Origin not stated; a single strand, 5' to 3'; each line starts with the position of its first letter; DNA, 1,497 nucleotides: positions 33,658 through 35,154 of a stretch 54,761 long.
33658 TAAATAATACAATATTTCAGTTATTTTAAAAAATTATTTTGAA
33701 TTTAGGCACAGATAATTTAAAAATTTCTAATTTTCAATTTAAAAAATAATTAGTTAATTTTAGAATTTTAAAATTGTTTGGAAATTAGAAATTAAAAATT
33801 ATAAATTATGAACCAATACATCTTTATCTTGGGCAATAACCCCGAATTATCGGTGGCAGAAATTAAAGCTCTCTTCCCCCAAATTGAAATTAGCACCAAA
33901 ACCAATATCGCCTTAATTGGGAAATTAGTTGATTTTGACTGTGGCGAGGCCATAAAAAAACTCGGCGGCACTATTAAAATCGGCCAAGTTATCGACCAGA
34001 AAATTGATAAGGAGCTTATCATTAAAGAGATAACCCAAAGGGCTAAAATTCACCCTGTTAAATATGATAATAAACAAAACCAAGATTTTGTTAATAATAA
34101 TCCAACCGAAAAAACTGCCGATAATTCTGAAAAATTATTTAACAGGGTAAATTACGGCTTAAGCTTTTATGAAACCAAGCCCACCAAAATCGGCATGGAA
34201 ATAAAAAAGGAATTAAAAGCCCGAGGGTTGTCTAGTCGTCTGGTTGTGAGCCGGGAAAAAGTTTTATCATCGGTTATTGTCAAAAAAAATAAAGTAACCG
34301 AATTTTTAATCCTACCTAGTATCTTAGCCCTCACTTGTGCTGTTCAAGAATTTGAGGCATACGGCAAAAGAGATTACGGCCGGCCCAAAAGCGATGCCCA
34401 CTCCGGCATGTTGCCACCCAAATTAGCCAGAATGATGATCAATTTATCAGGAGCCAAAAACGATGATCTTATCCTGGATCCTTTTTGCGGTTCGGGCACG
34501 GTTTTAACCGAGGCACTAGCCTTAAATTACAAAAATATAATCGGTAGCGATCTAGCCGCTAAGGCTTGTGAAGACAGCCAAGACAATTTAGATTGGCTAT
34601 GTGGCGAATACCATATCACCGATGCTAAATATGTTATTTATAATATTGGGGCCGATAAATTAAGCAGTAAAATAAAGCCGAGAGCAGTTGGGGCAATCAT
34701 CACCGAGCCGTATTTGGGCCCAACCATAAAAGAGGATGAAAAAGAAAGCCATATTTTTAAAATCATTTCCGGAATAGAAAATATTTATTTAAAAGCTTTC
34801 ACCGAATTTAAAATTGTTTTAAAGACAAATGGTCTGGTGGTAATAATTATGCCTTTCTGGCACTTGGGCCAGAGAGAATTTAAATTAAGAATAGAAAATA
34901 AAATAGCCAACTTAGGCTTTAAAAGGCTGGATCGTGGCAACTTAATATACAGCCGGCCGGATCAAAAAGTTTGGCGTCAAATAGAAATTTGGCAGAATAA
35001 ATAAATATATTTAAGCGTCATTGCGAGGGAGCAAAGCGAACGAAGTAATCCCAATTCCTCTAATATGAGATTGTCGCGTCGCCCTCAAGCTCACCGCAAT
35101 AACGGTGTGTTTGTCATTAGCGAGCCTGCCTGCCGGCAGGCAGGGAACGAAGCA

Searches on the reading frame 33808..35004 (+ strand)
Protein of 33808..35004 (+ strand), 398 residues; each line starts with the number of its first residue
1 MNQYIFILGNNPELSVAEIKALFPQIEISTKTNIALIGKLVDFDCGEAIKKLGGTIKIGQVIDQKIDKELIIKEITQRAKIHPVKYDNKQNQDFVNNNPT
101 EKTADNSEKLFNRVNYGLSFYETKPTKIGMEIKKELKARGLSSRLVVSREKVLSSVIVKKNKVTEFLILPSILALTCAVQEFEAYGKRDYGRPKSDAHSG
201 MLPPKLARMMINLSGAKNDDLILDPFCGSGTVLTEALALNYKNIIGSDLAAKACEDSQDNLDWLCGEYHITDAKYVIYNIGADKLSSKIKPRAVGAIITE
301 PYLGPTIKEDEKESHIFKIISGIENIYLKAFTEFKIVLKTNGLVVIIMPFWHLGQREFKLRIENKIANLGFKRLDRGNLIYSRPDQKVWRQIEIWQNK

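Call 16: search_protein_families(library=pfam, proteins=[window:33808-35004:+], max_evalue=0.001)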
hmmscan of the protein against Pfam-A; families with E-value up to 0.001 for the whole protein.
window:33808-35004:+ (398 aa): 2 families
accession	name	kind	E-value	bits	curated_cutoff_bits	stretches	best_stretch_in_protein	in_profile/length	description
PF01555.25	N6_N4_Mtase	-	3.1e-14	53.9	26.7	1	88-258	72-220/221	DNA methylase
PF01170.24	UPF0020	-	1.2e-13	51.7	22.3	1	195-259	5-94/197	RMKL-like, methyltransferase domain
